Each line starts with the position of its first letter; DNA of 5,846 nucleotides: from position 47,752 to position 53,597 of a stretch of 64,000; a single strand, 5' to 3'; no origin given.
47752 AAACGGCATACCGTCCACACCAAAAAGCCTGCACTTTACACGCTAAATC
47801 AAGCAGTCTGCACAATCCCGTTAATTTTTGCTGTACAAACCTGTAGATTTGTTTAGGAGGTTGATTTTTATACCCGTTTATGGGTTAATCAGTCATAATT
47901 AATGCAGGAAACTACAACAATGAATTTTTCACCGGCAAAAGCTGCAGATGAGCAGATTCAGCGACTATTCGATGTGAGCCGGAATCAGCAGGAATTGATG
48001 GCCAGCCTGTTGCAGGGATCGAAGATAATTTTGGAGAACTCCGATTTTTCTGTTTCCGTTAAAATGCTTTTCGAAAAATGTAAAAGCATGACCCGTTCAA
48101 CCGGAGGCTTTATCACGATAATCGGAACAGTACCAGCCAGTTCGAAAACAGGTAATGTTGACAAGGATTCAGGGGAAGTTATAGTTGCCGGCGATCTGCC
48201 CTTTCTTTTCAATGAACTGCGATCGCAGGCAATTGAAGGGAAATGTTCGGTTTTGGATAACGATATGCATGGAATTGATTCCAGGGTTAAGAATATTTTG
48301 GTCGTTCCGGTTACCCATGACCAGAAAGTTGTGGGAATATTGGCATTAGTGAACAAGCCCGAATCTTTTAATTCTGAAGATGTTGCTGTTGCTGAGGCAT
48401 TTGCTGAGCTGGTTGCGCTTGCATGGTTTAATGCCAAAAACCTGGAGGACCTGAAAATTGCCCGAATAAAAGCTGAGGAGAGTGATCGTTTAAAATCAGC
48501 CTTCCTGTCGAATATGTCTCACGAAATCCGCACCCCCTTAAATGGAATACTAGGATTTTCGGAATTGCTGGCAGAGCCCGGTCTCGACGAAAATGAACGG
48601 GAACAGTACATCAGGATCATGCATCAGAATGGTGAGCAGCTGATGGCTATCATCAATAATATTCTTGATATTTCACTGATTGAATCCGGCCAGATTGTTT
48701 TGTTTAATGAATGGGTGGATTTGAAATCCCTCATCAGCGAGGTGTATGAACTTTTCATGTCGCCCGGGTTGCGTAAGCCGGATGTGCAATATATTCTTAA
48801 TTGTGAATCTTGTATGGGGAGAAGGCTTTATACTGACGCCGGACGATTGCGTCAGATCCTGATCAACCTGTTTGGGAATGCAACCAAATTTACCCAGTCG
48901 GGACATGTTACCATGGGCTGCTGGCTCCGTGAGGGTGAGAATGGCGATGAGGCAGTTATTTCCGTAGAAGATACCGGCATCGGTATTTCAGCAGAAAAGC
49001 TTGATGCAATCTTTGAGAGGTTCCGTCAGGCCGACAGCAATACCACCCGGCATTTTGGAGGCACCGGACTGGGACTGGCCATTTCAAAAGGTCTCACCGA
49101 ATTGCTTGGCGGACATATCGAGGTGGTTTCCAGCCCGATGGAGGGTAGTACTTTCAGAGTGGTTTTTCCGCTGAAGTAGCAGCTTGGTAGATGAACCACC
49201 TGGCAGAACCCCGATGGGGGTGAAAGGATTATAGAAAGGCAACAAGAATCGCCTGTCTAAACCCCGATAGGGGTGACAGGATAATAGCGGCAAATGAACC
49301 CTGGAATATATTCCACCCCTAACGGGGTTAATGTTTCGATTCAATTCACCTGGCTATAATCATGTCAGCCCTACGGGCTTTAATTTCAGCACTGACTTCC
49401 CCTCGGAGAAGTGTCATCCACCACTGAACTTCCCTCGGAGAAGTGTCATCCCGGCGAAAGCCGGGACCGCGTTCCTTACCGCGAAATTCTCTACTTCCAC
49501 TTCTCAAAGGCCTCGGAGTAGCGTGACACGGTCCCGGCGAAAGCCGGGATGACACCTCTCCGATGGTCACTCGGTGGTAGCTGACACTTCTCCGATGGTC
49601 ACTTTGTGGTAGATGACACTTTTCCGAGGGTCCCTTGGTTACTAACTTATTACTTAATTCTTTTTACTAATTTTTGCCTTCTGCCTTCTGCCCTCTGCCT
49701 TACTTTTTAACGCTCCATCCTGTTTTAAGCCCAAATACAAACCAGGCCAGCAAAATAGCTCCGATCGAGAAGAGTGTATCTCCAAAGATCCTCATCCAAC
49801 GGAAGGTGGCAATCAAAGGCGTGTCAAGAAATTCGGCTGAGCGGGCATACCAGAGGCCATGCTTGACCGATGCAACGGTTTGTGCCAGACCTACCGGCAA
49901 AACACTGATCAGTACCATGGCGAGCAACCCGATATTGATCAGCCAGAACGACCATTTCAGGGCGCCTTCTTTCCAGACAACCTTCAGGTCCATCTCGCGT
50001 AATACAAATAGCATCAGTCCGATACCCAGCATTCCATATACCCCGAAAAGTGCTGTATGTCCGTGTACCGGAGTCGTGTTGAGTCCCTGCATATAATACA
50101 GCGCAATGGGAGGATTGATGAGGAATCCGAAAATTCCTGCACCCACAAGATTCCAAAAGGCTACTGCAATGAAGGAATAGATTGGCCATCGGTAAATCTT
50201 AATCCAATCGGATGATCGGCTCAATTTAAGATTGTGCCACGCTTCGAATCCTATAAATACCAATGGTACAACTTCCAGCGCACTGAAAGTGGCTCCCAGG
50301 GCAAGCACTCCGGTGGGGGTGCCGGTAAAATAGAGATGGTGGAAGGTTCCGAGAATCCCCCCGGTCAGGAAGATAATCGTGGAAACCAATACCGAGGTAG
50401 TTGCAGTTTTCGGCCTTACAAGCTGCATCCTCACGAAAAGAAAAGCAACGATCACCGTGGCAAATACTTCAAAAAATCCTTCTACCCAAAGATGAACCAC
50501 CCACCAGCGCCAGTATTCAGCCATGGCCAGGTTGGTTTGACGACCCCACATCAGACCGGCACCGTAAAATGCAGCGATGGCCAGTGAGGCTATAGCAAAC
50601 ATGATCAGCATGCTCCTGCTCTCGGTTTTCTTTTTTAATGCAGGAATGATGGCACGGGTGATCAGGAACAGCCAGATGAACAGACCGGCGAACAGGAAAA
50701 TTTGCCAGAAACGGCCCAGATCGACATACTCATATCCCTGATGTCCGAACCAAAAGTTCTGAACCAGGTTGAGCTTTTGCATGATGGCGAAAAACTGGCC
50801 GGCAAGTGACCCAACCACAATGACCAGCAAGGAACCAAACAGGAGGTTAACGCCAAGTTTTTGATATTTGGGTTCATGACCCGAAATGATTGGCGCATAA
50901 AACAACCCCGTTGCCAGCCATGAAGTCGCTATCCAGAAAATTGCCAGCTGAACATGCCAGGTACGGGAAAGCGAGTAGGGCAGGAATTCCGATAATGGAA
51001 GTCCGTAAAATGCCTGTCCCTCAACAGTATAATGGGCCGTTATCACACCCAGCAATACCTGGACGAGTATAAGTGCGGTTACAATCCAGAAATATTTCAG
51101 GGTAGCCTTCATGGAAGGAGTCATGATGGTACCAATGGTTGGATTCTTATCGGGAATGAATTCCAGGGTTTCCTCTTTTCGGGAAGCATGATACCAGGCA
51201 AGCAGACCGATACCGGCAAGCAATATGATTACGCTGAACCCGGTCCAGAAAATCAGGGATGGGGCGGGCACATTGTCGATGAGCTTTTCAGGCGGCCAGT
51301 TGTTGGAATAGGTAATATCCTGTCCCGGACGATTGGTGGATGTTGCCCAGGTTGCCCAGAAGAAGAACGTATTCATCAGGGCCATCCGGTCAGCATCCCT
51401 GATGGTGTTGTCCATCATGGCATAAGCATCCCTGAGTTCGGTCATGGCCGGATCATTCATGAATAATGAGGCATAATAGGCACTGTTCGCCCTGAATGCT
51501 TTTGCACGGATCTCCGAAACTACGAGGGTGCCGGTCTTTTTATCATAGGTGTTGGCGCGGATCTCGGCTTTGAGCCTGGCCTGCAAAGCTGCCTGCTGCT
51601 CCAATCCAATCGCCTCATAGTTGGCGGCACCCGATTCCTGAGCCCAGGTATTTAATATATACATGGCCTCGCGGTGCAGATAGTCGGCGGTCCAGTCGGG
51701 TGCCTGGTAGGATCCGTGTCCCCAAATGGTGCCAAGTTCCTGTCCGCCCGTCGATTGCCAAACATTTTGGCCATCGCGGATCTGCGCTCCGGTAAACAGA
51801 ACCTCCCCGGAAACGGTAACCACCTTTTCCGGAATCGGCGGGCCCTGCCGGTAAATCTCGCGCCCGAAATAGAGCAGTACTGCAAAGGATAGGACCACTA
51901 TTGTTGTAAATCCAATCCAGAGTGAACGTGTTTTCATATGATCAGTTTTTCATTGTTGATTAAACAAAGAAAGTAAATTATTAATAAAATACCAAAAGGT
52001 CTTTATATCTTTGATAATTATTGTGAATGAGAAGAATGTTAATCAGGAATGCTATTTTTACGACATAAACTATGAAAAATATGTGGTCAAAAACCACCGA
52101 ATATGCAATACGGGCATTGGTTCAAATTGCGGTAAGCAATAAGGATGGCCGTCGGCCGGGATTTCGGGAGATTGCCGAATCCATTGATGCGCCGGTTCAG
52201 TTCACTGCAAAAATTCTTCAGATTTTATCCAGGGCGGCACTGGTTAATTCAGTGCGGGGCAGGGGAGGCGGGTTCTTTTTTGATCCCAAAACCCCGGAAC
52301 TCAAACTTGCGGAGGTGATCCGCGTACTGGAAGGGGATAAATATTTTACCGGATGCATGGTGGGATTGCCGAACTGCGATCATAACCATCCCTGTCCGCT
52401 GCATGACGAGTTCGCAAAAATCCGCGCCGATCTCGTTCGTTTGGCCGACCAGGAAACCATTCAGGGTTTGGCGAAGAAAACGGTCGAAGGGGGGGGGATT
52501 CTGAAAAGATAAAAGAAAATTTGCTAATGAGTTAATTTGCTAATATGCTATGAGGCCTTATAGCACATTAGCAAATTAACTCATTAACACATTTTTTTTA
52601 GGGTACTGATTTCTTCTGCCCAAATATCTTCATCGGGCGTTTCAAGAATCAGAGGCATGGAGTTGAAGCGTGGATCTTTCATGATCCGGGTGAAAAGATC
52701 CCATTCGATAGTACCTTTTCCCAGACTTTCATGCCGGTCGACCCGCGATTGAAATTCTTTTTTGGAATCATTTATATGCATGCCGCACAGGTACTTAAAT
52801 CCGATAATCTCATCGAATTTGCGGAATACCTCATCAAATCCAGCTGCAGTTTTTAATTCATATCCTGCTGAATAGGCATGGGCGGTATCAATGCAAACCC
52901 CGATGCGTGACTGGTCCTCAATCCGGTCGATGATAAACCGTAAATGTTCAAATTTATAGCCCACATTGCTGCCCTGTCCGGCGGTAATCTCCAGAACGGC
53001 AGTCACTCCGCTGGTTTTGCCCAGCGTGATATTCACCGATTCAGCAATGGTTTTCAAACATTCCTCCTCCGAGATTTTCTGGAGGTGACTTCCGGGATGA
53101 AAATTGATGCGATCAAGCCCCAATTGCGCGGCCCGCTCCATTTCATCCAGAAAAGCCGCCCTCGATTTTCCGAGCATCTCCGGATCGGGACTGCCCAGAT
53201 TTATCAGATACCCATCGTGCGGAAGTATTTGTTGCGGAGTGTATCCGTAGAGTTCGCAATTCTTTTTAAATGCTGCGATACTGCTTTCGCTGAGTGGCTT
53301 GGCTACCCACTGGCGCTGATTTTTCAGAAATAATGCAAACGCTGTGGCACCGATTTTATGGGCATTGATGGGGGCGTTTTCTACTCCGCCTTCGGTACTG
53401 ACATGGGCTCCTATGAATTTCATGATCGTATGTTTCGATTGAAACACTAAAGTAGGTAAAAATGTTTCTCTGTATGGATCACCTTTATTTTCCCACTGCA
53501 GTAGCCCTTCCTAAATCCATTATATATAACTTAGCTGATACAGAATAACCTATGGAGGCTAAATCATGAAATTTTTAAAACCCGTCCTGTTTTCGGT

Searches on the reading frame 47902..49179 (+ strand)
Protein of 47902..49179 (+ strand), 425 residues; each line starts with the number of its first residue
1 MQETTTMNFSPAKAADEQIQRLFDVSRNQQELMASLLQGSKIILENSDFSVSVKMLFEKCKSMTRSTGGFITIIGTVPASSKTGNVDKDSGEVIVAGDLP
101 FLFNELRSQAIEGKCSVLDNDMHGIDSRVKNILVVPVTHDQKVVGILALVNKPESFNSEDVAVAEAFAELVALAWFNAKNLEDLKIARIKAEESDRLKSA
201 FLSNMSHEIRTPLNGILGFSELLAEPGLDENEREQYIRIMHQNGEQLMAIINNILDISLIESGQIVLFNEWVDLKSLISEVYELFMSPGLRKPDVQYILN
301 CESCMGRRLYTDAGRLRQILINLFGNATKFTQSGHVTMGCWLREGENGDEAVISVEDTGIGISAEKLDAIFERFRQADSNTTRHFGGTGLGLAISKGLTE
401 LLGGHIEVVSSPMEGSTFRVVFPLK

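Call 33: search_protein_families(library=pfam, proteins=[window:47902-49179:+], max_evalue=0.0001)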
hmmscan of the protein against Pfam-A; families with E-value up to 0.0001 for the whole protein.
window:47902-49179:+ (425 aa): 5 families
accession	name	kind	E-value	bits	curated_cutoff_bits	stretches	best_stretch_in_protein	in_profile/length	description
PF02518.31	HATPase_c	-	8.2e-28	97.5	26.4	1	312-424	2-109/111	Histidine kinase-, DNA gyrase B-, and HSP90-like ATPase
PF00512.31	HisKA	-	3.2e-20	72.4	26.9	1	198-263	2-66/66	His Kinase A (phospho-acceptor) domain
PF13185.12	GAF_2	-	8.3e-09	36.2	28.6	1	124-174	83-134/136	GAF domain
PF01590.32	GAF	-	1.2e-08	36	22.4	1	118-174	67-132/133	GAF domain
PF13492.12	GAF_3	-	4.6e-05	24.3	27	1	121-174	71-126/129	GAF domain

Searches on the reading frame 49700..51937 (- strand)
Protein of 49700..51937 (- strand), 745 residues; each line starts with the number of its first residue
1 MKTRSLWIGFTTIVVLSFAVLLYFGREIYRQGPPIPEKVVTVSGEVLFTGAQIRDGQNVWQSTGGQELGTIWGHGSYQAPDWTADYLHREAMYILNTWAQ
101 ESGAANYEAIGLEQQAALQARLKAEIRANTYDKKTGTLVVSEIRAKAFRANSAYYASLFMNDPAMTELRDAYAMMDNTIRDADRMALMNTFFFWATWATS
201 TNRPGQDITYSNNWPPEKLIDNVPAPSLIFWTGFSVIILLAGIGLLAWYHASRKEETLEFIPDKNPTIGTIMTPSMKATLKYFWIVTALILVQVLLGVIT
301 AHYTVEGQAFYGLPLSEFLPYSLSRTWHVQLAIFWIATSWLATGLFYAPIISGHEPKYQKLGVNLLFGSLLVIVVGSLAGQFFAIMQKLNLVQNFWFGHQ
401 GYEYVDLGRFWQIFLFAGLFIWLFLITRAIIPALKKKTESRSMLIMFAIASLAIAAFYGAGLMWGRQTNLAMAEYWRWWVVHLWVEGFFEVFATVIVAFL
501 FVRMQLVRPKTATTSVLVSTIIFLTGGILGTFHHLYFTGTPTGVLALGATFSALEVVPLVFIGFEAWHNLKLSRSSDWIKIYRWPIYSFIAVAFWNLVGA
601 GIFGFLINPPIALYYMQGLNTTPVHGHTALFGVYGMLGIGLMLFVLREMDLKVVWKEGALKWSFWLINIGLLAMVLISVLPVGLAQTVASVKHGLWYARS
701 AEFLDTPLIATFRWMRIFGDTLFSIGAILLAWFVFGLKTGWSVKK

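Call 33: search_protein_families(library=pfam, proteins=[window:49700-51937:-], max_evalue=0.0001)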
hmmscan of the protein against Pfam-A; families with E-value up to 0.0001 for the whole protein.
window:49700-51937:- (745 aa): 2 families
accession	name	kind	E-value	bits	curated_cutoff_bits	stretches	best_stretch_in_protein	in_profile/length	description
PF22085.1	NorB_cytochrome_c-like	-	3.3e-71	239.8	29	1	36-216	1-181/181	Nitric oxide reductase subunit B, cytochrome c-like domain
PF00115.25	COX1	-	4.3e-64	217.4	34.8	1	278-721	2-435/436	Cytochrome C and Quinol oxidase polypeptide I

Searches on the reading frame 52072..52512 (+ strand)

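Call 72: search_protein_families(library=pfam, proteins=[window:52072-52512:+], max_evalue=0.0001)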
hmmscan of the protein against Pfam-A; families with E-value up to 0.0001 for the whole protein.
window:52072-52512:+ (146 aa): 1 family
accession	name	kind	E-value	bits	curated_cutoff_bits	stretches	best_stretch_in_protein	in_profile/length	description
PF02082.26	Rrf2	-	6.1e-24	85.1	30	1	6-135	2-131/132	Iron-dependent Transcriptional regulator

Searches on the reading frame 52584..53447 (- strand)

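Call 33: search_protein_families(library=pfam, proteins=[window:52584-53447:-], max_evalue=0.0001)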
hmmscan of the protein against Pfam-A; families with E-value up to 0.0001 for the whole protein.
window:52584-53447:- (287 aa): 1 family
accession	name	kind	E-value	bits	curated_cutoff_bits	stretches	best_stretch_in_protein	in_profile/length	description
PF01261.30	AP_endonuc_2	-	3e-62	211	31.1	1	29-285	4-248/249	Xylose isomerase-like TIM barrel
